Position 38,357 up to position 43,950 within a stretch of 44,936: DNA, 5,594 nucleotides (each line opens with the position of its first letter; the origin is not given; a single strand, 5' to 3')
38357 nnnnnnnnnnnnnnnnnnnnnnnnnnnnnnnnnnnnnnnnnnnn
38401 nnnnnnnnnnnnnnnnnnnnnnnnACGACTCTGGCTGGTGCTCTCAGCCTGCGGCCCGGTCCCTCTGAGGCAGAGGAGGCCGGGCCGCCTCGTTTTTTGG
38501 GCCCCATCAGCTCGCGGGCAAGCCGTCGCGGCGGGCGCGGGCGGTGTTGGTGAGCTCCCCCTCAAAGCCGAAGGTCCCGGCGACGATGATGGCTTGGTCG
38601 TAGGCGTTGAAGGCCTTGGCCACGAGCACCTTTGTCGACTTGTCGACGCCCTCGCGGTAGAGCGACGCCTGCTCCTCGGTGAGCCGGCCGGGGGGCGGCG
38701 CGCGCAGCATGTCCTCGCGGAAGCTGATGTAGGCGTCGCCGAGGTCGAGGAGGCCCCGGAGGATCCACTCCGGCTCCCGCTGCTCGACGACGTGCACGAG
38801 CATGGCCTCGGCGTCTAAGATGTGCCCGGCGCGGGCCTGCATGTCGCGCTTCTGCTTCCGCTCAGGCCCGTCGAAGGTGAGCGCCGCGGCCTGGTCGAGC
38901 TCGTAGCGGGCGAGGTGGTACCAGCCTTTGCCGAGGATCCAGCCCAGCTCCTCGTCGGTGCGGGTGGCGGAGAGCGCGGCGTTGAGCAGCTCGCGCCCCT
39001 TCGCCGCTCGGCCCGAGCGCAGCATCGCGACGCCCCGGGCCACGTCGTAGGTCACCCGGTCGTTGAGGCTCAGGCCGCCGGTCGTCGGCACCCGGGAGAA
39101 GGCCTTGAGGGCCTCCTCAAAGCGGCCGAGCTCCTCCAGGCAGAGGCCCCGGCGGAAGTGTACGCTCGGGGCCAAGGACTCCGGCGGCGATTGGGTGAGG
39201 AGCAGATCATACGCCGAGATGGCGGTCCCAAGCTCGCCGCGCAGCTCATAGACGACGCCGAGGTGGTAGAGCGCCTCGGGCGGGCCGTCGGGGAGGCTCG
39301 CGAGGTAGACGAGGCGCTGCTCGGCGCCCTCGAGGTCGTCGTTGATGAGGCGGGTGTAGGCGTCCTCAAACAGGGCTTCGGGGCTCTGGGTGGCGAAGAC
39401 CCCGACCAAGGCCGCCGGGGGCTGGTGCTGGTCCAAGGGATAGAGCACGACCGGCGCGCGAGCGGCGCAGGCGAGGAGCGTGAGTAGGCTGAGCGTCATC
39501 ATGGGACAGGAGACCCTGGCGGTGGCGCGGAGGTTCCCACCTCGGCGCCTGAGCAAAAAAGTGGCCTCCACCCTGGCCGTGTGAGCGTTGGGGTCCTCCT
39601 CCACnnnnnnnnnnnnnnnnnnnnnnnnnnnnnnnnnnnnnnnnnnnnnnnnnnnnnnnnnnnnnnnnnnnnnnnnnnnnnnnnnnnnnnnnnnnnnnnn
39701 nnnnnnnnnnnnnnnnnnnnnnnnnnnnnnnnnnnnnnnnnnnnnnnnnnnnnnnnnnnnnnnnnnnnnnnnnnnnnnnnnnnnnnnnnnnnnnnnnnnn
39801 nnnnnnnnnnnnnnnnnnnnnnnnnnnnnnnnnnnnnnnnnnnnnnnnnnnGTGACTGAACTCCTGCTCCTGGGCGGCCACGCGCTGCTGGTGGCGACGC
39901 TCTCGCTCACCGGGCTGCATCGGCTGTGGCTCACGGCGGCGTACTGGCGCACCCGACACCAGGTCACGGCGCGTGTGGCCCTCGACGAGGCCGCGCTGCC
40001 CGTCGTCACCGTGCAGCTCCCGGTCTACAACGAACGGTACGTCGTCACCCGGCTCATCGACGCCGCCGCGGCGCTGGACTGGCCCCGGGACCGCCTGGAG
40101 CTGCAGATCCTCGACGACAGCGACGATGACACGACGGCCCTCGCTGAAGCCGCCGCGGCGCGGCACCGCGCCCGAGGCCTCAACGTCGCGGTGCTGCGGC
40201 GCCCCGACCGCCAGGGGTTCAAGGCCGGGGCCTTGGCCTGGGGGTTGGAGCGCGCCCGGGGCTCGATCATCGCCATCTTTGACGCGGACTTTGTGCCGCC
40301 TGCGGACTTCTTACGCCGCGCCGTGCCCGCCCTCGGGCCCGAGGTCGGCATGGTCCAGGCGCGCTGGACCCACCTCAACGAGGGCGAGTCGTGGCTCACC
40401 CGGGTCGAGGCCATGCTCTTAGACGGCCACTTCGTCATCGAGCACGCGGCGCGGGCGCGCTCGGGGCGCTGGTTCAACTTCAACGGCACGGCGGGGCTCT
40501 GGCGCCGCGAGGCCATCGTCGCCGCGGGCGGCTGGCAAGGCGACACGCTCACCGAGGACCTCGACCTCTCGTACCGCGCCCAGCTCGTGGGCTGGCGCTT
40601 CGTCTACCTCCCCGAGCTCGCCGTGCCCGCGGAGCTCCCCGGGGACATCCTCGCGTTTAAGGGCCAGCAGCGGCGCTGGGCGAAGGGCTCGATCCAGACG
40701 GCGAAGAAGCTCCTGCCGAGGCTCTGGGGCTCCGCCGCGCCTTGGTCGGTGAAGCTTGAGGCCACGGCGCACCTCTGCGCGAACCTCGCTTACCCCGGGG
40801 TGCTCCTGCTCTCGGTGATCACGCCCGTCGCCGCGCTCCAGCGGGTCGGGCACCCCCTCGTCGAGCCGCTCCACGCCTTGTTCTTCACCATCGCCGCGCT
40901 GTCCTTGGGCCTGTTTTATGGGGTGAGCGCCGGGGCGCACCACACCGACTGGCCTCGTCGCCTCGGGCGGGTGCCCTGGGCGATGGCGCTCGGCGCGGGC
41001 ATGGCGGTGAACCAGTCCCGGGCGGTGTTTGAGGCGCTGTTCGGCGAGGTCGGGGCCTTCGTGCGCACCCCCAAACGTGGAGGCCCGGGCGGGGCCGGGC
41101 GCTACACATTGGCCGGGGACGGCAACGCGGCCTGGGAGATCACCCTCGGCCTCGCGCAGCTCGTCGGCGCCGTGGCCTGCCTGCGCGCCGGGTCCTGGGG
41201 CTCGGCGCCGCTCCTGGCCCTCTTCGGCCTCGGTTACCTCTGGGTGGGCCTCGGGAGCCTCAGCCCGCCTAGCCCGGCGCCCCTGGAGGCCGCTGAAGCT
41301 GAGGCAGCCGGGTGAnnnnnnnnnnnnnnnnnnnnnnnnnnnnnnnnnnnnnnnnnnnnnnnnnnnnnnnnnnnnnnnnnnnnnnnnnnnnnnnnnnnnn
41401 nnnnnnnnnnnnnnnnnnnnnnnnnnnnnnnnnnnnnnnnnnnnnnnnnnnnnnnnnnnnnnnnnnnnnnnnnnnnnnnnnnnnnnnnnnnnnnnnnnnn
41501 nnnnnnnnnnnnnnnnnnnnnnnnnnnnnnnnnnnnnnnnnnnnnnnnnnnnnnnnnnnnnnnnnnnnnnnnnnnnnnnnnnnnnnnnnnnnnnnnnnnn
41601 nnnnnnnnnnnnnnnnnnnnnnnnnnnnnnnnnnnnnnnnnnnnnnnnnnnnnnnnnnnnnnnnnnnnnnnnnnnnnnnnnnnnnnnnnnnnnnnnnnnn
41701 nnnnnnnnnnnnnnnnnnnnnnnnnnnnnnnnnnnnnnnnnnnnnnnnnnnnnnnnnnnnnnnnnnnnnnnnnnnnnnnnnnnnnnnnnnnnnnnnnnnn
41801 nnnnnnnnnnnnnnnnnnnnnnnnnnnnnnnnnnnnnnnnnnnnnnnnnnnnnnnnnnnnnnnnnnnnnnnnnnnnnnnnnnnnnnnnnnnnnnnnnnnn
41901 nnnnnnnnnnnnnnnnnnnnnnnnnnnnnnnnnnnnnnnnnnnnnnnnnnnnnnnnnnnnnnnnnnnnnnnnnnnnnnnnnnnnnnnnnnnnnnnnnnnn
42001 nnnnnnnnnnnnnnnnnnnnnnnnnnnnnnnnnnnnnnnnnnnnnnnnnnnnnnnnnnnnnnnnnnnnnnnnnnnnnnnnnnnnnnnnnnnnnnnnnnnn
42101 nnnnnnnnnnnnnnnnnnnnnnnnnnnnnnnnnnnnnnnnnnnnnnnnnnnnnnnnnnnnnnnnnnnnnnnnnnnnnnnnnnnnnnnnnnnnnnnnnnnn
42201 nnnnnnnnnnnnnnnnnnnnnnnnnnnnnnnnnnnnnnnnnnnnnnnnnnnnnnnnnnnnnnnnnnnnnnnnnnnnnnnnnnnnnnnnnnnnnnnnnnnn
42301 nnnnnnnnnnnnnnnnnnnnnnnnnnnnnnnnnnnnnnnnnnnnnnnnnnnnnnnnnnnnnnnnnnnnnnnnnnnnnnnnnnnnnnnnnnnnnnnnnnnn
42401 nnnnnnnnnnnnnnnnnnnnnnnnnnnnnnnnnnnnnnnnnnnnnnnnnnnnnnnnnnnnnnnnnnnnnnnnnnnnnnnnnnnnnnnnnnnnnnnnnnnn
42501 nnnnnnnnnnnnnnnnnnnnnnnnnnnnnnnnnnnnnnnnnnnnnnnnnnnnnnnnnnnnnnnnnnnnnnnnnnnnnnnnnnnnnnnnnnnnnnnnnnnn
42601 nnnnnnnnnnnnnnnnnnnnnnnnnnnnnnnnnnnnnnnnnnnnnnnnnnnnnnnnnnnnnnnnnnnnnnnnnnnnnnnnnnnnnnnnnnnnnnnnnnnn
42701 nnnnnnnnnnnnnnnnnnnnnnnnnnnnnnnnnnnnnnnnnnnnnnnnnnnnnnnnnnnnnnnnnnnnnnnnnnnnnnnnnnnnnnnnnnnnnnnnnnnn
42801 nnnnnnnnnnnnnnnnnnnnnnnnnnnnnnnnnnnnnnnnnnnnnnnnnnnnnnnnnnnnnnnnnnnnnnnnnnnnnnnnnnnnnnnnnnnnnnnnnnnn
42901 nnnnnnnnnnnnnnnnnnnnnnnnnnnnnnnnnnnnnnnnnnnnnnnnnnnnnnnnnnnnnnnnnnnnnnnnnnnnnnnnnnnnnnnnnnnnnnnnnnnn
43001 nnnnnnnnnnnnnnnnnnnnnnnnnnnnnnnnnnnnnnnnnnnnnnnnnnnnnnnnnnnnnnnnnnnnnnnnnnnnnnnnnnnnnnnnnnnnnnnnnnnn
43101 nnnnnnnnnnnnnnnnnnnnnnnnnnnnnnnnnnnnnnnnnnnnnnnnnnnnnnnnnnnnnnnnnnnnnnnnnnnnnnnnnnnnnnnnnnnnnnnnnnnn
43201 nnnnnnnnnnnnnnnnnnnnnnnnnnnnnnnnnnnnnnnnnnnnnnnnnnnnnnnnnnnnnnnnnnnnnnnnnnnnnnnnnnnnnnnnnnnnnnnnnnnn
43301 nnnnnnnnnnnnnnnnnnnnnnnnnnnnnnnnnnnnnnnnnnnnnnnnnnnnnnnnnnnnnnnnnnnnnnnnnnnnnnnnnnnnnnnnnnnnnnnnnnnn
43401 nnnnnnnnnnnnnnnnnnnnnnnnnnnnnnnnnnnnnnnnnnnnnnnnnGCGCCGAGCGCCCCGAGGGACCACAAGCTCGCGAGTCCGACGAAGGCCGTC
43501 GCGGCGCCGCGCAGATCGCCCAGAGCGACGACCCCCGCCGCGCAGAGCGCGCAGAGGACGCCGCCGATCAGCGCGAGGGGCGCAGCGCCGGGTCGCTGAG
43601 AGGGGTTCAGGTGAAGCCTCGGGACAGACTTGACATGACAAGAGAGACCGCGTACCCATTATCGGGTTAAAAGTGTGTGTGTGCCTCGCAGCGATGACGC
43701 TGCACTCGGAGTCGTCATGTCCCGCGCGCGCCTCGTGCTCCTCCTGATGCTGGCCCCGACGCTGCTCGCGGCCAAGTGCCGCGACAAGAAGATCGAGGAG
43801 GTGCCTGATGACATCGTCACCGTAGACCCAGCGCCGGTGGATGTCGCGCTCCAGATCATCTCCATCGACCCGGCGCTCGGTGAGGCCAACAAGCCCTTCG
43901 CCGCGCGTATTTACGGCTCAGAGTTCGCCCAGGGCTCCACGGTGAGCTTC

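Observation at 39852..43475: Polysaccharide module: processive GT2 synthase (QRRW) convergent with a LarA-like DUF2088 protein and a GT-C membrane transferase, with long gene overlaps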

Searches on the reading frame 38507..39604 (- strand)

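Call 3: search_protein_families(library=pfam, proteins=[window:38507-39604:-], max_evalue=0.01)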
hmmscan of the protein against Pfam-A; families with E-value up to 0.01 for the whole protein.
window:38507-39604:- (365 aa): 10 families
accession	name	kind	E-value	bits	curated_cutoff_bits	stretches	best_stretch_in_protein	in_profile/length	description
PF07719.23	TPR_2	-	3.1e-13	49.2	27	1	147-171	2-26/34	Tetratricopeptide repeat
PF00515.34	TPR_1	-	2e-10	40.5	27.8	1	148-171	3-26/34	Tetratricopeptide repeat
PF13432.12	TPR_16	-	9.3e-09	36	32.7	1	101-141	23-63/65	Tetratricopeptide repeat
PF13174.12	TPR_6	-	4.5e-08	33.7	26.3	0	150-172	4-26/33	Tetratricopeptide repeat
PF13428.12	TPR_14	-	6.5e-08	32.9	23.5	0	109-141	1-33/44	Tetratricopeptide repeat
PF13181.12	TPR_8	-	1.2e-05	25.5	25.7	0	148-171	3-26/34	Tetratricopeptide repeat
PF13431.12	TPR_17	-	0.00018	21.9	24.4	0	109-129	13-33/34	Tetratricopeptide repeat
PF13424.12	TPR_12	-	0.00071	20.2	30.1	0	111-171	5-70/77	Tetratricopeptide repeat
PF14559.12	TPR_19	-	0.00073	20.2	25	0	123-173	5-52/68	Tetratricopeptide repeat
PF13176.12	TPR_7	-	0.0026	18.2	27.9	0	111-138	1-28/36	Tetratricopeptide repeat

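Call 4: search_protein_families(library=ncbifam, proteins=[window:38507-39604:-], max_evalue=0.01)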
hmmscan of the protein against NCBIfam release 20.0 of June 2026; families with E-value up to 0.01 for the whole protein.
window:38507-39604:- (365 aa): 4 families
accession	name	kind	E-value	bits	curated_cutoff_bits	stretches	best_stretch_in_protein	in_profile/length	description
NF040959.1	MamA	equivalog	6.2e-06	25.8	200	0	148-235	73-156/204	magnetosome protein MamA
TIGR02552.1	LcrH_SycD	equivalog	1.8e-05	24.4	104.8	1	75-176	18-116/136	SycD/LcrH family type III secretion system chaperone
TIGR02795.1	tol_pal_ybgF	equivalog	4.8e-05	23.9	90.1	1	76-173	3-103/119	tol-pal system protein YbgF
NF052415.1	T3SS_chap_SctY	equivalog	0.0028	18.1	70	0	76-171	7-102/106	type III secretion apparatus assembly chaperone SctY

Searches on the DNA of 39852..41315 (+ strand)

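Call 82: search_rna_families(sources=[L085, L004, L005, L007, L009, L084, L167], threshold=gathering)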
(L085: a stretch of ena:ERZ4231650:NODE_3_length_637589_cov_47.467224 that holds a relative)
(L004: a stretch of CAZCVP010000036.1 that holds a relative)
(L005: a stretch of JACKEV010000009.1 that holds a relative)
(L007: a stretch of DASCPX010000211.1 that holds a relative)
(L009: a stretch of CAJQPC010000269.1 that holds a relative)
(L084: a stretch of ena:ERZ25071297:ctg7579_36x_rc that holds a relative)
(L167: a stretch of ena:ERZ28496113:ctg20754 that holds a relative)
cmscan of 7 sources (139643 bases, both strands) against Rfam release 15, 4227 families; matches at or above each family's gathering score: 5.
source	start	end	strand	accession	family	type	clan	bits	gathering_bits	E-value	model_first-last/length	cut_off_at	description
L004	12629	12809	+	RF00013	6S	Gene;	-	64.1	46.4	5e-10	1-187/187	no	6S / SsrS RNA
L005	13747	13926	+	RF00013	6S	Gene;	-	62.5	46.4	1.2e-09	1-187/187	no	6S / SsrS RNA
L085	9699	9875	-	RF00013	6S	Gene;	-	60.8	46.4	3.1e-09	1-187/187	no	6S / SsrS RNA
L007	13555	13738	+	RF00013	6S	Gene;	-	56.5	46.4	3.2e-08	1-187/187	no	6S / SsrS RNA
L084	14163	14345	-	RF00013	6S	Gene;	-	52.4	46.4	3.1e-07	1-187/187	no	6S / SsrS RNA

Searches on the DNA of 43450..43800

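Call 81: search_rna_families(source=window, start=43450, end=43800, threshold=evalue, max_evalue=1)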
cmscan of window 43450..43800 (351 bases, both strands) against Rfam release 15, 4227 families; matches with E-value up to 1: 0.
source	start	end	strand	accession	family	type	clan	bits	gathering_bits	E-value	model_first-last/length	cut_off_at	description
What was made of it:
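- Tried and rejected: Rfam scan of the conserved leader upstream of the GT-C gene: no family (call 81).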
